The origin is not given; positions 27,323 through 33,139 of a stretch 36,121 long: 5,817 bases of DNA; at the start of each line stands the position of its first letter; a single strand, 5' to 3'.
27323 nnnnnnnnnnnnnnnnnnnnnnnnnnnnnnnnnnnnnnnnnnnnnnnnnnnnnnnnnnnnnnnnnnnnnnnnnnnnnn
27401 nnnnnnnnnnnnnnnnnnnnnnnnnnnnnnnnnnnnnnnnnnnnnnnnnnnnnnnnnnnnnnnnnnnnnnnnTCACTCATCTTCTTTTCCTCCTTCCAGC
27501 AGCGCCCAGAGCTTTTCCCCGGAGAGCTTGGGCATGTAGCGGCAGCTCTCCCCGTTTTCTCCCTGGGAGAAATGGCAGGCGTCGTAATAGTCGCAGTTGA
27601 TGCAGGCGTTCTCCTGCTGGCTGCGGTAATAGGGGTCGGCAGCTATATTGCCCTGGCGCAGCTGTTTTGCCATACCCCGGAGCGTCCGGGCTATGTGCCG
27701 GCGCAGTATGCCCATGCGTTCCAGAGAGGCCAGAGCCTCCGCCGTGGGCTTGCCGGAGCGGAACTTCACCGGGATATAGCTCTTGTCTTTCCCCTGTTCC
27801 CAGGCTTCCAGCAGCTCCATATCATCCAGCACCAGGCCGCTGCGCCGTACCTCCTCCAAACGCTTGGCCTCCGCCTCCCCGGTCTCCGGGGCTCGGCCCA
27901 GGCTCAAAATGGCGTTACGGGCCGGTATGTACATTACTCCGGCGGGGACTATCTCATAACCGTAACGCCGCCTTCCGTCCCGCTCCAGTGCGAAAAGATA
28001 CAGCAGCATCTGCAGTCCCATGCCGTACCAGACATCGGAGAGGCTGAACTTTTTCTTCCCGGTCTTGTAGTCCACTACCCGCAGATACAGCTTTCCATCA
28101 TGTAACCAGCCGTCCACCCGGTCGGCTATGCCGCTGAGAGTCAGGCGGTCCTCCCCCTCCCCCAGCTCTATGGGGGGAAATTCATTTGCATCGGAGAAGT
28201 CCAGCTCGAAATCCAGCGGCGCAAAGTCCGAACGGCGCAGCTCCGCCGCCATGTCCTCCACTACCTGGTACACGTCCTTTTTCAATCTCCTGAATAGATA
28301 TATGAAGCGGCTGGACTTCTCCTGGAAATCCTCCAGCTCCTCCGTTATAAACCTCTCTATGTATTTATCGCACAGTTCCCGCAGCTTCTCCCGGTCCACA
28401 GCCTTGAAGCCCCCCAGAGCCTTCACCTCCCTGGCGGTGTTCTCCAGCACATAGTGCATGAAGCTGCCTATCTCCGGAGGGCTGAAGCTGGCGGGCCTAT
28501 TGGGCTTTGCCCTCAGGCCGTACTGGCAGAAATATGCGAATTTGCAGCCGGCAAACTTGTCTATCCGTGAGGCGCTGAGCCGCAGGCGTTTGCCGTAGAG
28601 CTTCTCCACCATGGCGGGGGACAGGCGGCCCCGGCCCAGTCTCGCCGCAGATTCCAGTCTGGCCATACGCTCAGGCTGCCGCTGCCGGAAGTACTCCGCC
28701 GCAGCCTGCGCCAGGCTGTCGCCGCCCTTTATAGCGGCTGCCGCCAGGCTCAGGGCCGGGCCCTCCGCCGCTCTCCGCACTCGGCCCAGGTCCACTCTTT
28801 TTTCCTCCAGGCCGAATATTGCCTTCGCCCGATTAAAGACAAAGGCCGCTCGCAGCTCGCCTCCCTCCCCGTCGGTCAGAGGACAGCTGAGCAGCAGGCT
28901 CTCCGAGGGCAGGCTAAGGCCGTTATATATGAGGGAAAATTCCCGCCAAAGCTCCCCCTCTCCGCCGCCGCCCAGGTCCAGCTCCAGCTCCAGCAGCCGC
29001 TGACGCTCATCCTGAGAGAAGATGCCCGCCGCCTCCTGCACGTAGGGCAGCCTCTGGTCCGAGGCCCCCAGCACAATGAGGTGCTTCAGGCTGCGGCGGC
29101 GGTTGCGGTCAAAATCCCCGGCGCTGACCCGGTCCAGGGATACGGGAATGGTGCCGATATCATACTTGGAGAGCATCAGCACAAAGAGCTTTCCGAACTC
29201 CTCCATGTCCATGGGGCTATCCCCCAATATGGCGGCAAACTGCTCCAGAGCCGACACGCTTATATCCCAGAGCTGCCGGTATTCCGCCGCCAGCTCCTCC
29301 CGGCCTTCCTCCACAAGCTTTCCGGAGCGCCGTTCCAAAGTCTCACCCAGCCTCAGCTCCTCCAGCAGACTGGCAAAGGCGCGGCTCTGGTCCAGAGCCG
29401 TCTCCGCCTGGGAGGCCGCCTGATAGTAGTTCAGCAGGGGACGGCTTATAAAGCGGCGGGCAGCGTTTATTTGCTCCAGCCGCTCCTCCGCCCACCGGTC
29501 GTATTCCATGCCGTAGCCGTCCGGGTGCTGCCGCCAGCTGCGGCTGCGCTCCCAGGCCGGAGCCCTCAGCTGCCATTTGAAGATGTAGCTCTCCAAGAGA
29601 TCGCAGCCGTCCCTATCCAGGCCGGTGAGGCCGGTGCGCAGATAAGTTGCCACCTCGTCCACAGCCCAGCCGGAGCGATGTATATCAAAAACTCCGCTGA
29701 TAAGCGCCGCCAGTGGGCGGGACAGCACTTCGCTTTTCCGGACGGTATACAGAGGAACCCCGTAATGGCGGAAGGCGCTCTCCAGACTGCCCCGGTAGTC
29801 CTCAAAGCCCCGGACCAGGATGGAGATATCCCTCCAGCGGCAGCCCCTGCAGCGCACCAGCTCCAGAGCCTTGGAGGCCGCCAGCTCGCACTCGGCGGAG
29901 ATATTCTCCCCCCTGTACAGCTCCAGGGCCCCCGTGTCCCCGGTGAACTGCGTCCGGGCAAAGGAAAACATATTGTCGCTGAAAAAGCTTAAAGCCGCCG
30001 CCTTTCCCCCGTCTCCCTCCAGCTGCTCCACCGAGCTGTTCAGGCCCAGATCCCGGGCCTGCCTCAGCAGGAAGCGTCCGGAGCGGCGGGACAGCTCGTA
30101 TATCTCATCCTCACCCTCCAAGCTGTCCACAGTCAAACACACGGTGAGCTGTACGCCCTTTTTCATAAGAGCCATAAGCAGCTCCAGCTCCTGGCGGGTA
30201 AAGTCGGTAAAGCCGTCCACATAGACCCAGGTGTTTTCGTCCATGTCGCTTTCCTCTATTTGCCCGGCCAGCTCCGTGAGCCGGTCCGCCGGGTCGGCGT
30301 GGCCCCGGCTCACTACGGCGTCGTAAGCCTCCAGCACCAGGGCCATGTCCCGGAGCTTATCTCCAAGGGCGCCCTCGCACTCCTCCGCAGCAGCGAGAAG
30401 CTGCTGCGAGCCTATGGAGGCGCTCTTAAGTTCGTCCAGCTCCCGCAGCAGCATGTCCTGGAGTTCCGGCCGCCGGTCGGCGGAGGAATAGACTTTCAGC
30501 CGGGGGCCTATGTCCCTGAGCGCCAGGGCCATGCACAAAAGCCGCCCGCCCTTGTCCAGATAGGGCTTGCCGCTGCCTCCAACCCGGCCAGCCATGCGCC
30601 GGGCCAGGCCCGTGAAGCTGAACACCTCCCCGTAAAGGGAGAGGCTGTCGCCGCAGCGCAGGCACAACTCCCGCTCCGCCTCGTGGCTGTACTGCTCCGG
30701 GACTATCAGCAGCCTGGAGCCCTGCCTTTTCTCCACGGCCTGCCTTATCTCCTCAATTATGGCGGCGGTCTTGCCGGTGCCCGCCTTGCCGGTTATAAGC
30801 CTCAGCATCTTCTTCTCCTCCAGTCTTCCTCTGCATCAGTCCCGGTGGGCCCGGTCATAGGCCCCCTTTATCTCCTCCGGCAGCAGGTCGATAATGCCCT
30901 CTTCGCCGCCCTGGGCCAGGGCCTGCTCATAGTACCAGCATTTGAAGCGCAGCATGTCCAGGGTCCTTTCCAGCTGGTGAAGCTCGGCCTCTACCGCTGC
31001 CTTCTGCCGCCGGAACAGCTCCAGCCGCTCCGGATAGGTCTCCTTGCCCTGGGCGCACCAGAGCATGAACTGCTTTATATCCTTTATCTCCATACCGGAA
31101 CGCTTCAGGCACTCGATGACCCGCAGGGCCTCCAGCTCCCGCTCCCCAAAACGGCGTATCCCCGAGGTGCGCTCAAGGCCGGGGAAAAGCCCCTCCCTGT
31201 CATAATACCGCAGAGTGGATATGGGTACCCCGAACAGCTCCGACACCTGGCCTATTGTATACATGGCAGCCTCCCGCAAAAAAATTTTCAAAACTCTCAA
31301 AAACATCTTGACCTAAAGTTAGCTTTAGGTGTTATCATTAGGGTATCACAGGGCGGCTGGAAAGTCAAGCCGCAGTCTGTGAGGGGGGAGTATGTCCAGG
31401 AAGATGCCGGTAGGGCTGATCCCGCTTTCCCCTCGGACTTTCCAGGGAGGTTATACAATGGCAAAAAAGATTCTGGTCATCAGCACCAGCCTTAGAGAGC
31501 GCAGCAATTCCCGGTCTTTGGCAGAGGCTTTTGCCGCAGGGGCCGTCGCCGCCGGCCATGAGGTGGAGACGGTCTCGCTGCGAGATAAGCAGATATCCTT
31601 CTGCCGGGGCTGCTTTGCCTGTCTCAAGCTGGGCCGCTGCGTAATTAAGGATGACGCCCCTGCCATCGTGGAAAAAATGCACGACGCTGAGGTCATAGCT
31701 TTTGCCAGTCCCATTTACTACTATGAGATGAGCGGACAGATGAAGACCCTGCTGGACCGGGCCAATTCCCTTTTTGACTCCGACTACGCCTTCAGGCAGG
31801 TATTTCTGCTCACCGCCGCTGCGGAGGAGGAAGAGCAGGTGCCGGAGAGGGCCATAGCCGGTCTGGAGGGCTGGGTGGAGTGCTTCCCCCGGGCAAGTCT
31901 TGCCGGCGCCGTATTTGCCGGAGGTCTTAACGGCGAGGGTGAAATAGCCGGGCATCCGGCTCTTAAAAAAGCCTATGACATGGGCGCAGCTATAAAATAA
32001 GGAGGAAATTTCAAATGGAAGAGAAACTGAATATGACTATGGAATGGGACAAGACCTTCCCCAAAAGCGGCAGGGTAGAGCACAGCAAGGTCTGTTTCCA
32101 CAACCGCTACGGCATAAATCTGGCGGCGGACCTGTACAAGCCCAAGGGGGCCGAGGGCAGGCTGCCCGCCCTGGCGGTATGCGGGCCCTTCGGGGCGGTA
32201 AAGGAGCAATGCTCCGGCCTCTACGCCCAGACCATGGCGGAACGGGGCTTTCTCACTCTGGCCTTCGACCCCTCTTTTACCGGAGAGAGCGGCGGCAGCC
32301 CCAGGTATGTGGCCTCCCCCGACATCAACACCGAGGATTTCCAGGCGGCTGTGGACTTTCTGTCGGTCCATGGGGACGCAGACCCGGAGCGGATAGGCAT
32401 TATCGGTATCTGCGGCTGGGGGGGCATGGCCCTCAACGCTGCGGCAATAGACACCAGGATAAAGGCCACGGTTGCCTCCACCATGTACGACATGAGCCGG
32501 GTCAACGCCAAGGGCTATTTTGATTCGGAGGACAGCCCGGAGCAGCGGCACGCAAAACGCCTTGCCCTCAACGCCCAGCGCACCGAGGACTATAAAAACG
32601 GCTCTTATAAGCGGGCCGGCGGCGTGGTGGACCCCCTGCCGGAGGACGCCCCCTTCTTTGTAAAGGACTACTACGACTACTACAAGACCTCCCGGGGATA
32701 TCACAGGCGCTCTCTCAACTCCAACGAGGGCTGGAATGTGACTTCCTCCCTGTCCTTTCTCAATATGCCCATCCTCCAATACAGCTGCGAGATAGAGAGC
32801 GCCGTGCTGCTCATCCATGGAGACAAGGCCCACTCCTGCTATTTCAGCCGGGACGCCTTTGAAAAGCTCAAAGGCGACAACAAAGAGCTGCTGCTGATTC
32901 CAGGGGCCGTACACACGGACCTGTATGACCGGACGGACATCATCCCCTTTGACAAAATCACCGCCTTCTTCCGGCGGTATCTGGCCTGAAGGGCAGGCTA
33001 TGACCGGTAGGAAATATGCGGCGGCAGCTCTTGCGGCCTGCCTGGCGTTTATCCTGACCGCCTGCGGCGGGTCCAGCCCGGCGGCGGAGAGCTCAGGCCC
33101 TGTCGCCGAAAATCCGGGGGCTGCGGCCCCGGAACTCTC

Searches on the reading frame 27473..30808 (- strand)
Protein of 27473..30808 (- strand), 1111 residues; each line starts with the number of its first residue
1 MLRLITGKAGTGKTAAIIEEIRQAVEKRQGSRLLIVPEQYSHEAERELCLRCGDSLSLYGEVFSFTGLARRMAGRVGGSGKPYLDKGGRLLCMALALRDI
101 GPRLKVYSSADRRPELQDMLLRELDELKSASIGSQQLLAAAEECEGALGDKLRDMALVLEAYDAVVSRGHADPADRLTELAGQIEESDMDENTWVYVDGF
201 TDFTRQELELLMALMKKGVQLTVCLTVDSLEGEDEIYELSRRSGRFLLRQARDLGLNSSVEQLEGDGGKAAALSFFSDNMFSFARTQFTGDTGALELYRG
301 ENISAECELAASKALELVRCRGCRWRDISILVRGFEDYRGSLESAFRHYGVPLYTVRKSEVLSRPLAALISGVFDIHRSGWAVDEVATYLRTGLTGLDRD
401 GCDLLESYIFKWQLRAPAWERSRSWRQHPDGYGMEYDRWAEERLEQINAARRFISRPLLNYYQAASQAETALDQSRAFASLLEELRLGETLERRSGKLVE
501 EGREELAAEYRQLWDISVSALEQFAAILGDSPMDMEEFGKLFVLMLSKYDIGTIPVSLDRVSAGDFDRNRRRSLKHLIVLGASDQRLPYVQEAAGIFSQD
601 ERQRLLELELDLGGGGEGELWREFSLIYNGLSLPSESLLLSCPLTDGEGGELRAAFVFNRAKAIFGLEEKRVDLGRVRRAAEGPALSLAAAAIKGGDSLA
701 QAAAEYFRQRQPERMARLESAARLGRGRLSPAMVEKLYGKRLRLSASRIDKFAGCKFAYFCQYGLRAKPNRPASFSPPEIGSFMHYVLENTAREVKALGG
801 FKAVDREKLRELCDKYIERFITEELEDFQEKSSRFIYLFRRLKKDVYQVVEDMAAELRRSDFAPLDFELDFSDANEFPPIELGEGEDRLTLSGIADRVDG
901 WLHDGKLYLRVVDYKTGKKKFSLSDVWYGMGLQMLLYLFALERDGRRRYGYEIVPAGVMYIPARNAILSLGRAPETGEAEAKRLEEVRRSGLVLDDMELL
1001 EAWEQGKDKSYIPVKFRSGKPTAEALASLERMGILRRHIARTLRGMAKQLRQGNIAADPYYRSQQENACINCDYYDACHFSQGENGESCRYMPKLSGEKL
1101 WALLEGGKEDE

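Call 43: search_protein_families(library=pfam, proteins=[window:27473-30808:-], max_evalue=0.0001)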
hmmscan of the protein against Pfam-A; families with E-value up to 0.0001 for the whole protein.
window:27473-30808:- (1111 aa): 2 families
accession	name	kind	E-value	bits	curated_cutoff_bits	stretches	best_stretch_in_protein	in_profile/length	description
PF21445.3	ADDB_N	-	5.2e-52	177.3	26.6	1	4-264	1-275/290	ADDB, N-terminal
PF12705.13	PDDEXK_1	-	1.9e-34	120.2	22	1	743-1079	1-247/247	PD-(D/E)XK nuclease superfamily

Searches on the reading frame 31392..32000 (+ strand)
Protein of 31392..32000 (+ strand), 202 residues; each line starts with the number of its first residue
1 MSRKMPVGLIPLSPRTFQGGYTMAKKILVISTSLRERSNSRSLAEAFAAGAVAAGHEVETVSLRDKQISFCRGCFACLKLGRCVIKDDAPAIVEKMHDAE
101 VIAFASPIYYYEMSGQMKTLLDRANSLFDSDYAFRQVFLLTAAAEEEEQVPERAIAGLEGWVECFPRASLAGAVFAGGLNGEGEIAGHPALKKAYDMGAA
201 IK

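Call 74: search_protein_families(library=pfam, proteins=[window:31392-32000:+], max_evalue=0.0001)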
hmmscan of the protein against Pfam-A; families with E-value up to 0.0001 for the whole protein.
window:31392-32000:+ (202 aa): 2 families
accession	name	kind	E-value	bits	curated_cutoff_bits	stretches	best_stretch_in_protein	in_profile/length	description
PF03358.20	FMN_red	-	3.1e-22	79.2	24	1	26-140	2-112/152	NADPH-dependent FMN reductase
PF02525.22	Flavodoxin_2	-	4e-13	50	27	1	25-124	1-103/198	Flavodoxin-like fold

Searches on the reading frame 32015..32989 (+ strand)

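Call 74: search_protein_families(library=pfam, proteins=[window:32015-32989:+], max_evalue=0.0001)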
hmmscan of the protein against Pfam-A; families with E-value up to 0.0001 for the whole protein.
window:32015-32989:+ (324 aa): 6 families
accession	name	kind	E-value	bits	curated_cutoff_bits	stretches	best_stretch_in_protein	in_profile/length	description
PF02129.25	Peptidase_S15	-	7.9e-10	39.3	23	1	33-197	2-173/262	X-Pro dipeptidyl-peptidase (S15 family)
PF00326.27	Peptidase_S9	-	5e-06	26.6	22.6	0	71-145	7-83/213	Prolyl oligopeptidase family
PF01738.24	DLH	-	2.6e-05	24.3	21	0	106-154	78-126/217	Dienelactone hydrolase family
PF05448.18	AXE1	-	6.1e-05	22.4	21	0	108-156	159-207/321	Acetyl xylan esterase (AXE1)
PF12740.14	PETase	-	6.2e-05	23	28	0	38-162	42-162/263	PET hydrolase-like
PF12146.15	Hydrolase_4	-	8.6e-05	22.4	27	0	71-132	24-83/239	Serine aminopeptidase, S33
